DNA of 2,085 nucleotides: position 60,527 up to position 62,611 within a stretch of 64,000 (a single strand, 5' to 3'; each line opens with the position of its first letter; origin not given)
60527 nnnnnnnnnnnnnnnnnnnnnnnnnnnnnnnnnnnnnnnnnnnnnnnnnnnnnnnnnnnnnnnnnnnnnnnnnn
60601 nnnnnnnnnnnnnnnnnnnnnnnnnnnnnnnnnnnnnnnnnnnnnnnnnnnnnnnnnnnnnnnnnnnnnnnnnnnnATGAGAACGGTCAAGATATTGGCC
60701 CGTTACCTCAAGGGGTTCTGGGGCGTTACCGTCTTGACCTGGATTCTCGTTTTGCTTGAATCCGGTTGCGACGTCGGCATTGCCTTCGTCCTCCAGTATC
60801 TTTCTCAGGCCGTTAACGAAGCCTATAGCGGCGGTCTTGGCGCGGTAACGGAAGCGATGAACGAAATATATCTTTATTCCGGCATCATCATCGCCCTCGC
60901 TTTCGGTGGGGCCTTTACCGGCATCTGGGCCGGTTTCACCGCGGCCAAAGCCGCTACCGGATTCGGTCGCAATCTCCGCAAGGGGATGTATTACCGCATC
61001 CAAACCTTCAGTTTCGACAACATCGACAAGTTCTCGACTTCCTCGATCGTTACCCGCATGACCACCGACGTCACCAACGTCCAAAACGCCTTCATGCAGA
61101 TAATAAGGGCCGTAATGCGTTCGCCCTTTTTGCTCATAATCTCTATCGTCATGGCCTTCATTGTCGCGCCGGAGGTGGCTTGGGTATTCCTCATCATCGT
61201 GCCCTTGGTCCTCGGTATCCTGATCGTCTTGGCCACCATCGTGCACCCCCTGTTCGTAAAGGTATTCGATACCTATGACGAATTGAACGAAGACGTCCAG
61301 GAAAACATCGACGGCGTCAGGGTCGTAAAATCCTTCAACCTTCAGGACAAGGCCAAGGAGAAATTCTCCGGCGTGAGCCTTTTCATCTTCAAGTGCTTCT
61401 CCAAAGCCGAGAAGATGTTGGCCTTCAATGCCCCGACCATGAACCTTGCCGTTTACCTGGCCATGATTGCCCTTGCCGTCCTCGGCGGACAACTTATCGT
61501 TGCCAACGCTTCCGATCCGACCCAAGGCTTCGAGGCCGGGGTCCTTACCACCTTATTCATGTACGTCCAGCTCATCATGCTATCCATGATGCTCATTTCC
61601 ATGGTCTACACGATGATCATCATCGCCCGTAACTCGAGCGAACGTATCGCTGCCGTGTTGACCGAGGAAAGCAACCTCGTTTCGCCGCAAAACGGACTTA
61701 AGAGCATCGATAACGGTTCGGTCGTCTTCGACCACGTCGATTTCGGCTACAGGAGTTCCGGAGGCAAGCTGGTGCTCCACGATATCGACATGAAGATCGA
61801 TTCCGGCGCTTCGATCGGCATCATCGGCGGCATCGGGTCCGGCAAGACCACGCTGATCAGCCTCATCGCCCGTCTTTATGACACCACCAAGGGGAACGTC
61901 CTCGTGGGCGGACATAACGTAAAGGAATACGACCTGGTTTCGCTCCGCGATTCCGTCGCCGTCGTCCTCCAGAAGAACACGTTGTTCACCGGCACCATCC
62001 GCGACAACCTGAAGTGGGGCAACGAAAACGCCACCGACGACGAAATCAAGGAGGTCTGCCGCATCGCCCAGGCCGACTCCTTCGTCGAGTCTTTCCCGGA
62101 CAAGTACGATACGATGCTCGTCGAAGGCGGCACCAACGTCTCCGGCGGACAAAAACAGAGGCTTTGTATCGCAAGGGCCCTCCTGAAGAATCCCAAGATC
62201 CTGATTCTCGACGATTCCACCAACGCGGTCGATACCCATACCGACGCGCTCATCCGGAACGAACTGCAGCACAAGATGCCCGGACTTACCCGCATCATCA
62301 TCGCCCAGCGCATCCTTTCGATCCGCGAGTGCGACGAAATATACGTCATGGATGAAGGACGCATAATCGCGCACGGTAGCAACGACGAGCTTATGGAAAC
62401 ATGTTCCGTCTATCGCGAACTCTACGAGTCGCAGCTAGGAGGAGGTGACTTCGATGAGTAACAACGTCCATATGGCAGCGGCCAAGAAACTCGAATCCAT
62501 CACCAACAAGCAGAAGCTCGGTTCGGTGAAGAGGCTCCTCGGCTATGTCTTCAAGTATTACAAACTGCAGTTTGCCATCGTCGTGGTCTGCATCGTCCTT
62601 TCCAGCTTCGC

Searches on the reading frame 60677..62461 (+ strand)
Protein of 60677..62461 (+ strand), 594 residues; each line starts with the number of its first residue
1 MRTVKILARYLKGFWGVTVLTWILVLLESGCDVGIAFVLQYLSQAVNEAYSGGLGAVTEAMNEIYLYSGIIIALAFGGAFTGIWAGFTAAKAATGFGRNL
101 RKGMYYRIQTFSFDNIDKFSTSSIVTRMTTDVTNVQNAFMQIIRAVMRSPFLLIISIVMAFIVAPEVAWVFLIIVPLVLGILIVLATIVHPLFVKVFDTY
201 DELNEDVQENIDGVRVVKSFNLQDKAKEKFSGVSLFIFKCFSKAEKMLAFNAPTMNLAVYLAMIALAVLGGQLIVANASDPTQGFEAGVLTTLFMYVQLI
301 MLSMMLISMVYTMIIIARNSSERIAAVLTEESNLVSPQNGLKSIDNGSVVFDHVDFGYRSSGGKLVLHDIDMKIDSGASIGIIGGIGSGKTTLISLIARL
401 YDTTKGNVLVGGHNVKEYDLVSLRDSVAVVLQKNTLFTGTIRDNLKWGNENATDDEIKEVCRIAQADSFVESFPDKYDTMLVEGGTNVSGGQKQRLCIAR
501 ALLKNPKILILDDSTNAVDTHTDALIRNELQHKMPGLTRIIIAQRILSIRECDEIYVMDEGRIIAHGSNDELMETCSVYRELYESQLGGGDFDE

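Call 8: search_protein_families(library=pfam, proteins=[window:60677-62461:+])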
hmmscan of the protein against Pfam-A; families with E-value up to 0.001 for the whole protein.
window:60677-62461:+ (594 aa): 2 families
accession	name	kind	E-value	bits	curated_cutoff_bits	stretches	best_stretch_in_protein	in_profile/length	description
PF00664.28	ABC_membrane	-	4e-34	119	28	1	23-283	6-259/274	ABC transporter transmembrane region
PF00005.33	ABC_tran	-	4.5e-30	105.5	25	1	367-516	1-137/137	ABC transporter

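Call 49: find_encoding_contigs(protein=window:60677-62461:+, flank=10000, max_places=2)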
Protein window:60677-62461:+ (594 aa): 2 contigs read that carry it; 1 place shown.
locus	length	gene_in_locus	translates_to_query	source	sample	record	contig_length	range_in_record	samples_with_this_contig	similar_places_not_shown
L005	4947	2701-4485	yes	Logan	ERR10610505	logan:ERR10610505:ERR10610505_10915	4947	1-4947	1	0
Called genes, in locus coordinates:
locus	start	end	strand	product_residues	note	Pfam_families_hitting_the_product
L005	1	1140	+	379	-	?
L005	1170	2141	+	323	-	PF01207:Dus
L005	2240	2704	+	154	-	-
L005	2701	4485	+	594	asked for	PF00664:ABC_membrane, PF00005:ABC_tran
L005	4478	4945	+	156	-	?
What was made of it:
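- Tried and rejected: The downstream look-up returned only a 4.9-kb contig (call 49).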
